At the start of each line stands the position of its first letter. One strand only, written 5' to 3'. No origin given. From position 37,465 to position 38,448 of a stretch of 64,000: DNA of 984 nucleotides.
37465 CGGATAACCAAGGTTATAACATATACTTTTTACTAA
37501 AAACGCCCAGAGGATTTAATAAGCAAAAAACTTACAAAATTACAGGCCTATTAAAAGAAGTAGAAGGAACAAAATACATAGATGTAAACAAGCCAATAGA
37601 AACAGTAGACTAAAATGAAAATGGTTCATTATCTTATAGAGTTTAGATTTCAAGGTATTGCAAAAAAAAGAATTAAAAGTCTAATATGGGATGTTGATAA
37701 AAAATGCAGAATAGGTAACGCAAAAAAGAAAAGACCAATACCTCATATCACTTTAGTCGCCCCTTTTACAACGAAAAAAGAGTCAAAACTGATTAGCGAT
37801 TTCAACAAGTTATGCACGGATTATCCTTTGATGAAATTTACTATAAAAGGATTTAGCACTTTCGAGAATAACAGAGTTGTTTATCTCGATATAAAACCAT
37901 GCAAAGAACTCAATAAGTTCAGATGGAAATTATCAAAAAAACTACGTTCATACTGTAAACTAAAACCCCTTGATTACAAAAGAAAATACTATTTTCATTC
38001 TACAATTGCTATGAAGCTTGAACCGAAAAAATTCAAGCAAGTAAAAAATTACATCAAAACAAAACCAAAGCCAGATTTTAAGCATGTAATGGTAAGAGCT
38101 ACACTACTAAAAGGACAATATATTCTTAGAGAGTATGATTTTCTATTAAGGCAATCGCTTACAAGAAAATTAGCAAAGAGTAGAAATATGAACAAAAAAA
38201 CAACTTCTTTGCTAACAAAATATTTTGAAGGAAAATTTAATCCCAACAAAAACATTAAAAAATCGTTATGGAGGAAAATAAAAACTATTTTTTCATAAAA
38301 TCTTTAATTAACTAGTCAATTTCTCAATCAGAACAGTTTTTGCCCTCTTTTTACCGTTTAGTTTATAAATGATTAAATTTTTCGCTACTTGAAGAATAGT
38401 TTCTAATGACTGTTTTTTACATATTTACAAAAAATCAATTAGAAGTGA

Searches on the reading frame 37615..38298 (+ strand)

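Call 16: search_protein_families(library=pfam, proteins=[window:37615-38298:+], max_evalue=0.001)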
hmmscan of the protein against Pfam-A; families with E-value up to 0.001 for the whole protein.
window:37615-38298:+ (227 aa): 2 families
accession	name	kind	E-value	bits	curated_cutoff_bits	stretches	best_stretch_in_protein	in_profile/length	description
PF13563.12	2_5_RNA_ligase2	-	2e-17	64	27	1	40-157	23-138/152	2'-5' RNA ligase superfamily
PF02834.22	LigT_PEase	-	3.4e-06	27.6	23.3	1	20-90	11-87/87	LigT like Phosphoesterase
